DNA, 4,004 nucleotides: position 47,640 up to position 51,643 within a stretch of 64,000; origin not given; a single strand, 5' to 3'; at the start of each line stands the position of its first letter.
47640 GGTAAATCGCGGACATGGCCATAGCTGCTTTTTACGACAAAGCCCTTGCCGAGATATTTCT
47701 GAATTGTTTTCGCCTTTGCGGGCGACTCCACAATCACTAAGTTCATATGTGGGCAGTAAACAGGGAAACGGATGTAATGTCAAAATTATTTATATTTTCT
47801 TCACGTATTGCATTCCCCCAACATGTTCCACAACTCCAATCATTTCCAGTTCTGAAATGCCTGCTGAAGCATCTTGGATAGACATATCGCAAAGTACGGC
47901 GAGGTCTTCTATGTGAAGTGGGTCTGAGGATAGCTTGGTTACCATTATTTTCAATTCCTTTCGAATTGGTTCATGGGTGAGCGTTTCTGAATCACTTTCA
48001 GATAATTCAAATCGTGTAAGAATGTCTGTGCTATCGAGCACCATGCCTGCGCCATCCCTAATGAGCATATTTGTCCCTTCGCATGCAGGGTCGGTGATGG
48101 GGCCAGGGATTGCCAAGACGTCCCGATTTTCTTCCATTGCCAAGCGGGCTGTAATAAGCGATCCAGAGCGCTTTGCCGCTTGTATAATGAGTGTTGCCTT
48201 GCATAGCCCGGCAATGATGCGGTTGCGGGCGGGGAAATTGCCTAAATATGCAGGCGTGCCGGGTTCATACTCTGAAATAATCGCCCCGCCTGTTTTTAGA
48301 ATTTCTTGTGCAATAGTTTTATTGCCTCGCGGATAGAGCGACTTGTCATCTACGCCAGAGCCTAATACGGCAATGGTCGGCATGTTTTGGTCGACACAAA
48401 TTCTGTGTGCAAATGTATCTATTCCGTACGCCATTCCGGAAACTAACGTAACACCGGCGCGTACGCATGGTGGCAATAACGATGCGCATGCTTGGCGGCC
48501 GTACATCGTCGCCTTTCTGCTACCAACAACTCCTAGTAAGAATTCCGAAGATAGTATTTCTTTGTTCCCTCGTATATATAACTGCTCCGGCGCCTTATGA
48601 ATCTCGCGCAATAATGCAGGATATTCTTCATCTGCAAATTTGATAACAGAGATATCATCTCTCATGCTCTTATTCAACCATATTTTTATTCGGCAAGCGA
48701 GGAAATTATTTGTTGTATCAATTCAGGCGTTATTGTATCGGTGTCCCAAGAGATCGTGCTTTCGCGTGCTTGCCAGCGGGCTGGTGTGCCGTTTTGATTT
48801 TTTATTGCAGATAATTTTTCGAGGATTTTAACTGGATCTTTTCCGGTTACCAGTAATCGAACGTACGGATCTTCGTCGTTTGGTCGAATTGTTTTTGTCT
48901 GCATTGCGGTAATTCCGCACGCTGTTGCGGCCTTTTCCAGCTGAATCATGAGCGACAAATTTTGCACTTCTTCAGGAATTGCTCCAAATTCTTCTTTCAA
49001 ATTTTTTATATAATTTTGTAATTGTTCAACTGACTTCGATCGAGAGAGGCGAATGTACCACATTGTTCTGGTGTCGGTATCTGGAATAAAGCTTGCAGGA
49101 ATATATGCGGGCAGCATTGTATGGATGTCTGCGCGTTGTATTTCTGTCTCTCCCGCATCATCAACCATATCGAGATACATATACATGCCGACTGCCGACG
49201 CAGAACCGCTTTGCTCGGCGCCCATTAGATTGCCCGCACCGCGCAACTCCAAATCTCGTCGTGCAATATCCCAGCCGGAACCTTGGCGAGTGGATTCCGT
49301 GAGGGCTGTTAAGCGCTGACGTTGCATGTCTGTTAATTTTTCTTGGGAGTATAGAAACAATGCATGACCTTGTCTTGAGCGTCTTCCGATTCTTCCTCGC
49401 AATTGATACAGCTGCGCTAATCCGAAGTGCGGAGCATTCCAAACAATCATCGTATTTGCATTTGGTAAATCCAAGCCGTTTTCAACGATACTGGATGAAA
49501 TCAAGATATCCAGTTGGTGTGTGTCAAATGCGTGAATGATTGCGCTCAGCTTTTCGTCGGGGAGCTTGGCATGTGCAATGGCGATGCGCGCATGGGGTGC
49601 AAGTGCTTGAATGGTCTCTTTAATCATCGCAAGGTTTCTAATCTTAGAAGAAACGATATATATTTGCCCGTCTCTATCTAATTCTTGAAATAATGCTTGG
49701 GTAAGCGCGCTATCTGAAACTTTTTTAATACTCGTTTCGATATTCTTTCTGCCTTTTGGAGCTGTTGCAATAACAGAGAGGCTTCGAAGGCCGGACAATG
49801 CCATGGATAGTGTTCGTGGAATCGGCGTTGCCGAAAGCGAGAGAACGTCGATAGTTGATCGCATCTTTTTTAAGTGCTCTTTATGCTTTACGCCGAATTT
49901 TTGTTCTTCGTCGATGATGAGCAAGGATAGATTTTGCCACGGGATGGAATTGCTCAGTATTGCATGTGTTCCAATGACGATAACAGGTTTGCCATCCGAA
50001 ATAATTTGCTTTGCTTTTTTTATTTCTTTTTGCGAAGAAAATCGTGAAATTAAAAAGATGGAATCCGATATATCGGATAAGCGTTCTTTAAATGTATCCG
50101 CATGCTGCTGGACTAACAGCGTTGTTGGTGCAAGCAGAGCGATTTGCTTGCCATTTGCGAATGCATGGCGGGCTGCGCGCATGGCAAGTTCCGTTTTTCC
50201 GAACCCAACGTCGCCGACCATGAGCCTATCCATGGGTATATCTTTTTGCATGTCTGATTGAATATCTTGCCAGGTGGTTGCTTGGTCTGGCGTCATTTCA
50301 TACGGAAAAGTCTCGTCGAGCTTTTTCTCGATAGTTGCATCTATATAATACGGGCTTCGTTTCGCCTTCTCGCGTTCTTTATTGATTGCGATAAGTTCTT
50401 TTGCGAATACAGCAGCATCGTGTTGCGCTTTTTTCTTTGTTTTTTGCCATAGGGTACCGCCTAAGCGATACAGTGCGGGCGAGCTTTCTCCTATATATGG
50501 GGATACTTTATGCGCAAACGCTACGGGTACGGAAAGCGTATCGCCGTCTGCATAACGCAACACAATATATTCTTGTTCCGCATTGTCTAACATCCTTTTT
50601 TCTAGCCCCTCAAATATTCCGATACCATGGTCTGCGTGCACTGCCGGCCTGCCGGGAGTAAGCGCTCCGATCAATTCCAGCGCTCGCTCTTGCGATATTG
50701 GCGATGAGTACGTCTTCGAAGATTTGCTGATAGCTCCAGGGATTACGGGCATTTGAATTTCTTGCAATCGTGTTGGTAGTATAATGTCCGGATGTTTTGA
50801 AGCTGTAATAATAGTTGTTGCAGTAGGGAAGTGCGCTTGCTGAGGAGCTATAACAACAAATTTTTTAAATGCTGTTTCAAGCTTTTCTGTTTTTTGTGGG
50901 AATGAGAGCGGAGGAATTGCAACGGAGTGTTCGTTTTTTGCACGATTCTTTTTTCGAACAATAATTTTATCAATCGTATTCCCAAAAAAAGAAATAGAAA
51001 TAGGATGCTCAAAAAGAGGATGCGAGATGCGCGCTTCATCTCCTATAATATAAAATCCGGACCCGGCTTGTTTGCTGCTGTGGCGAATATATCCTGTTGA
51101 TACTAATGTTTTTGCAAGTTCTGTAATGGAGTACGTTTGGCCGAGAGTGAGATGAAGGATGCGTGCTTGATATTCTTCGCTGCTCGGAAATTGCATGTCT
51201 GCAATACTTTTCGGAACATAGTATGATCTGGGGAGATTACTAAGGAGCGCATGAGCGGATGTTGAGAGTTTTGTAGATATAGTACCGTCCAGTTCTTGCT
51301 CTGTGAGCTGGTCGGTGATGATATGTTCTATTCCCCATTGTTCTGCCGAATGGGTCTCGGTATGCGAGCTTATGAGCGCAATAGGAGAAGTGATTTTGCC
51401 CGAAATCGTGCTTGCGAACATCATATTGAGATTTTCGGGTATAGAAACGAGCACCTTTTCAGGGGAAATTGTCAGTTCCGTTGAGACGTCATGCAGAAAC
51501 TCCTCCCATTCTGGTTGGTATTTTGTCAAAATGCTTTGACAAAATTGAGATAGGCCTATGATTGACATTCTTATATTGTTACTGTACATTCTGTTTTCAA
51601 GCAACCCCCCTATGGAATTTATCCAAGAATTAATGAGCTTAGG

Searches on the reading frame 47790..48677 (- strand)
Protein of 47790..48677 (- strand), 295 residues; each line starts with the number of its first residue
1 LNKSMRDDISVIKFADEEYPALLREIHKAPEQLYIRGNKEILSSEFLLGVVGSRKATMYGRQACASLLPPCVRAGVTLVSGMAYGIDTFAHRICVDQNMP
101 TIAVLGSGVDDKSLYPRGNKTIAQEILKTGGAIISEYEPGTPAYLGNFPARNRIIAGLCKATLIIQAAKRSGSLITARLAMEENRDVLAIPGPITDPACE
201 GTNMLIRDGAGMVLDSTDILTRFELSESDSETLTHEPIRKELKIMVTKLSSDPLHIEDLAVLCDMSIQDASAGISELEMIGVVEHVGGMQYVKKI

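Call 17: search_protein_families(library=pfam, proteins=[window:47790-48677:-])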
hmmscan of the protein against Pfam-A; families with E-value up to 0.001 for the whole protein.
window:47790-48677:- (295 aa): 2 families
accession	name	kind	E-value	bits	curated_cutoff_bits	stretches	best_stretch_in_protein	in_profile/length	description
PF02481.21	DNA_processg_A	-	7.5e-73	244.6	29.6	1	6-214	4-211/212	DNA recombination-mediator protein A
PF17782.7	DprA_WH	-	8e-07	29.4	22.9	1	247-288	19-60/61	DprA winged helix domain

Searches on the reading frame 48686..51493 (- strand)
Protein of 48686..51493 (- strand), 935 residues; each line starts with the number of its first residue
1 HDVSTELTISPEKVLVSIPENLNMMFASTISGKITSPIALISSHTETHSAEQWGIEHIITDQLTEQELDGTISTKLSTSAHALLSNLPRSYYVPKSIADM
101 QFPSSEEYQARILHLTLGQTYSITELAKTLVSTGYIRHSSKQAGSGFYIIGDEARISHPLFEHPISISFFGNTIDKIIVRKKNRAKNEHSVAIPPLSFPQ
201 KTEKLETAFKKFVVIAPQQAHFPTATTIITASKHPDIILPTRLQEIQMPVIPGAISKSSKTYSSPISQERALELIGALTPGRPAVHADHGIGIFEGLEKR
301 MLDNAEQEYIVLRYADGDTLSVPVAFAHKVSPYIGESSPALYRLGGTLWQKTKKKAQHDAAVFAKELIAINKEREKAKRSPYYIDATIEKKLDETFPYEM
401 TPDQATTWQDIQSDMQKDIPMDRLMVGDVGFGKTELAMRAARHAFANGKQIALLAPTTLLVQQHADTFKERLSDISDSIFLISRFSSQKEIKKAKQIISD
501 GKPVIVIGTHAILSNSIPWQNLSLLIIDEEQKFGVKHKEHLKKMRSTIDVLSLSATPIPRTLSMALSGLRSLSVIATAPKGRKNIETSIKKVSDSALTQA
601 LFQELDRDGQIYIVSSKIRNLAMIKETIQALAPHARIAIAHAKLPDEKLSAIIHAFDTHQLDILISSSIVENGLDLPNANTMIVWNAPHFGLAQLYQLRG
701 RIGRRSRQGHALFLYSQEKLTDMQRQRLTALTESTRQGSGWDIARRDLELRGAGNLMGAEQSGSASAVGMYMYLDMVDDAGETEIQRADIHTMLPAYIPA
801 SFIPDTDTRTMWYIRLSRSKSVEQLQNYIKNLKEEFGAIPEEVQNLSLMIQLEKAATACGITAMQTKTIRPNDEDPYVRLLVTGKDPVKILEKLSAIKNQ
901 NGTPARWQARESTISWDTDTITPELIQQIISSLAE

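Call 17: search_protein_families(library=pfam, proteins=[window:48686-51493:-])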
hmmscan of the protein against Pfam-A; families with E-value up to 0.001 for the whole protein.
window:48686-51493:- (935 aa): 7 families
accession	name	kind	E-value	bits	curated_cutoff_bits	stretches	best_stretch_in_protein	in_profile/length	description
PF00270.35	DEAD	-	2.2e-22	80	26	1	401-562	1-164/167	DEAD/DEAH box helicase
PF00271.37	Helicase_C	-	4.3e-17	62.8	23.5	1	599-705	8-109/110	Helicase conserved C-terminal domain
PF02559.22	CarD_TRCF_RID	-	2.4e-16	60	23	1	278-334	1-57/57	CarD-like/TRCF RID domain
PF03461.20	TRCF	-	1.3e-14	54.8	25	1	794-867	3-76/95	TRCF domain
PF04851.21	ResIII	-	3.8e-10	40.4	22.5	1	400-557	4-162/164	Type III restriction enzyme, res subunit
PF17757.6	UvrB_inter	-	4.5e-07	30.3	22.9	1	113-179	1-68/91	UvrB interaction domain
PF22590.2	Cas3-like_C_2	-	3.3e-05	24.6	27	1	617-706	11-105/106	CRISPR-associated nuclease/helicase Cas3, C-terminal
